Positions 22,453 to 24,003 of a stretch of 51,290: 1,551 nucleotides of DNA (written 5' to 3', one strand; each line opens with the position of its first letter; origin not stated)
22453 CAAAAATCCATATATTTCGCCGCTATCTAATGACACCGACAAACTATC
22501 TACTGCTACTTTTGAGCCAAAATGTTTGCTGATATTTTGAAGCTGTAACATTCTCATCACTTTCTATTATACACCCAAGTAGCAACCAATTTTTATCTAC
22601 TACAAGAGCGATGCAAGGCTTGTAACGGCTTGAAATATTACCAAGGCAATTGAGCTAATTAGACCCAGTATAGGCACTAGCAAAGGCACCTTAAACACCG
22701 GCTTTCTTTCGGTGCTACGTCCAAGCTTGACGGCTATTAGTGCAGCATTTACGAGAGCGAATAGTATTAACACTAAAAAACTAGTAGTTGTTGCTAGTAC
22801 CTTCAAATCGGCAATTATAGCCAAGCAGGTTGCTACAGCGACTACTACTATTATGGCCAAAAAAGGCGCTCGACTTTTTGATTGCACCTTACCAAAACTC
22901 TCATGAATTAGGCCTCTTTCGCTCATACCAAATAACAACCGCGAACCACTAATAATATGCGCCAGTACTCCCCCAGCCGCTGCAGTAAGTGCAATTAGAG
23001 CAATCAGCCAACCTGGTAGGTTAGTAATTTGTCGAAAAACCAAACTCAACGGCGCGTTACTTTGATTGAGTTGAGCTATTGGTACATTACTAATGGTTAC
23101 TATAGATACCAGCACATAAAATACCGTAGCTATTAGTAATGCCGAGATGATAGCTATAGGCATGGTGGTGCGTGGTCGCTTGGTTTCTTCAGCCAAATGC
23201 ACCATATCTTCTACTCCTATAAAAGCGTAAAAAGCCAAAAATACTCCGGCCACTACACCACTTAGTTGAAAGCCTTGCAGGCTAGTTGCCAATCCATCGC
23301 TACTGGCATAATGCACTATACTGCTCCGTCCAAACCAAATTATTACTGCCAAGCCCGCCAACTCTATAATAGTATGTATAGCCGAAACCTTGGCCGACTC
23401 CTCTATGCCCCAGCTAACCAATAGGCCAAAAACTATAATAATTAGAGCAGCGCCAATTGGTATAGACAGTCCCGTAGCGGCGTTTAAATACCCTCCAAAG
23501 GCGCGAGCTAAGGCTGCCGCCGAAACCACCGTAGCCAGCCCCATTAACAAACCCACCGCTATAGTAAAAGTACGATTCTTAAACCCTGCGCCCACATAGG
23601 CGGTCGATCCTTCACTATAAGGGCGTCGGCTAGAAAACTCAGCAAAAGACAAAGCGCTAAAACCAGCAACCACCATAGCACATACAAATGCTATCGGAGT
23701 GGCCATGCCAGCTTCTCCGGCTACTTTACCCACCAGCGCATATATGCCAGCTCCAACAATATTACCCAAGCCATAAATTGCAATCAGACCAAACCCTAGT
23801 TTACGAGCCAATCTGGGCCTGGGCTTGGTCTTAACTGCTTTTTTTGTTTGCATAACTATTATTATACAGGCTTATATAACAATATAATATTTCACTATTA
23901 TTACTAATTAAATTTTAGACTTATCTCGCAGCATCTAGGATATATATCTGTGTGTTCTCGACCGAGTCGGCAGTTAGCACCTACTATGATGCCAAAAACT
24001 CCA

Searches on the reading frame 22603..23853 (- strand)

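Call 74: search_protein_families(library=pfam, proteins=[window:22603-23853:-], max_evalue=0.001)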
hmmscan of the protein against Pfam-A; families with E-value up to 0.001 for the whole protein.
window:22603-23853:- (417 aa): 2 families
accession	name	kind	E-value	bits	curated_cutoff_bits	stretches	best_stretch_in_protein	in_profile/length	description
PF13520.12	AA_permease_2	-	7.8e-33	114.4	27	1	29-409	11-405/427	Amino acid permease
PF00324.27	AA_permease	-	7.2e-30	104.5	24.6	1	27-411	5-419/470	Amino acid permease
